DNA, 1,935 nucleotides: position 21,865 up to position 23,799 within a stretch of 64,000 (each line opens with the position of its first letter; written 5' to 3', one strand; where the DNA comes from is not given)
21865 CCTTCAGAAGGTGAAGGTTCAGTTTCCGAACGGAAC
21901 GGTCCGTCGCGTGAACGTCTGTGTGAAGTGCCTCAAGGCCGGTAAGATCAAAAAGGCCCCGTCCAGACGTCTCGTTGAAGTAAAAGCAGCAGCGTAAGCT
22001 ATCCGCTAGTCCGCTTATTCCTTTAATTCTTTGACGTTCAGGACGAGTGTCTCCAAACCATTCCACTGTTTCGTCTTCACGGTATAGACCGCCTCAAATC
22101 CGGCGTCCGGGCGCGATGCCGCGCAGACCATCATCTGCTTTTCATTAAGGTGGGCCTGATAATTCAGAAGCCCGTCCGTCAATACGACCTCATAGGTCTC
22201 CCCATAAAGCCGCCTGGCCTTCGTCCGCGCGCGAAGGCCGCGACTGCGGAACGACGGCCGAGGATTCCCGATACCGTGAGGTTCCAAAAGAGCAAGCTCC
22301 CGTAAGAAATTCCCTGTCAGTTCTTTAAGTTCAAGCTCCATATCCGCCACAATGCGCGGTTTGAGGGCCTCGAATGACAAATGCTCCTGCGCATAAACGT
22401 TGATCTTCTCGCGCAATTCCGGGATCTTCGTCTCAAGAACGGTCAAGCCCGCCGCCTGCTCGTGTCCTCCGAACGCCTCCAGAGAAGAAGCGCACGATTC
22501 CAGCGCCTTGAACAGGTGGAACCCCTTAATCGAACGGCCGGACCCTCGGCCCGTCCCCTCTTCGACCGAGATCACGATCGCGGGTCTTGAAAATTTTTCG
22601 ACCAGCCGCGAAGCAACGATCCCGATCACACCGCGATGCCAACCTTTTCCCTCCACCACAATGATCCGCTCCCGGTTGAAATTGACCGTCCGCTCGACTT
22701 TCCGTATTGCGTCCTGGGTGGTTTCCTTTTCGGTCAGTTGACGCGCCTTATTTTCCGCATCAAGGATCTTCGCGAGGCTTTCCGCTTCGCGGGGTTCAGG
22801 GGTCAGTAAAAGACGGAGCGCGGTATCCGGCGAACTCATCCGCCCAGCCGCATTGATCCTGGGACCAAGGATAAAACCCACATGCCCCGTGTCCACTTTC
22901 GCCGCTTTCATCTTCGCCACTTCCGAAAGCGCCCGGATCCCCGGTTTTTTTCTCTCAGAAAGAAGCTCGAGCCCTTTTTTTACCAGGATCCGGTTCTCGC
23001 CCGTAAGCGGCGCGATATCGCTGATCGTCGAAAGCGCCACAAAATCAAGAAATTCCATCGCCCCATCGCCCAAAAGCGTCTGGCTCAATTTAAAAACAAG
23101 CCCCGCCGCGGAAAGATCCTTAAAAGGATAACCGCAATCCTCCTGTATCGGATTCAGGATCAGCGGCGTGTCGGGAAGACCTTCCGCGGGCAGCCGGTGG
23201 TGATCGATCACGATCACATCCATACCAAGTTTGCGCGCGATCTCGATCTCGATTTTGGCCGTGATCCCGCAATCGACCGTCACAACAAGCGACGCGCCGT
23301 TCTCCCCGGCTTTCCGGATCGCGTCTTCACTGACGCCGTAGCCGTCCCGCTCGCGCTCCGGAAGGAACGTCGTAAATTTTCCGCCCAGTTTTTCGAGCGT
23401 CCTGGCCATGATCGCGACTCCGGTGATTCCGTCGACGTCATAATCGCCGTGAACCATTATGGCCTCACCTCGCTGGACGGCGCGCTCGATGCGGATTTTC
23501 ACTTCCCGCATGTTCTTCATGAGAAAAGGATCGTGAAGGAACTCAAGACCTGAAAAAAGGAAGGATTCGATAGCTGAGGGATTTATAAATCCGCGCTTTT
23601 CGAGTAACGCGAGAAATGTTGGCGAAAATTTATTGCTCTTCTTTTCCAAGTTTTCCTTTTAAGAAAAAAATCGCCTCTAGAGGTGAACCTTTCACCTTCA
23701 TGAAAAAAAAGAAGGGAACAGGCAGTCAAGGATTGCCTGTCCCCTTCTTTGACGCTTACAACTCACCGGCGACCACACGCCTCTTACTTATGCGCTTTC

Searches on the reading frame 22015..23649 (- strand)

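Call 33: search_protein_families(library=pfam, proteins=[window:22015-23649:-], max_evalue=0.00001)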
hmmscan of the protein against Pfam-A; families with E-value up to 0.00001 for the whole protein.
window:22015-23649:- (544 aa): 3 families
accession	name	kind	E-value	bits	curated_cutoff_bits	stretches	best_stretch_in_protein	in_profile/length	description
PF01368.27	DHH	-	2.1e-24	86.6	28.1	1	64-193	2-106/125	DHH family, N-terminal domain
PF02272.25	DHHA1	-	9e-18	65.1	25.9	1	329-420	4-100/102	DHHA1 domain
PF17768.7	RecJ_OB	-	5.6e-11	42.9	27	1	436-540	2-106/107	RecJ OB domain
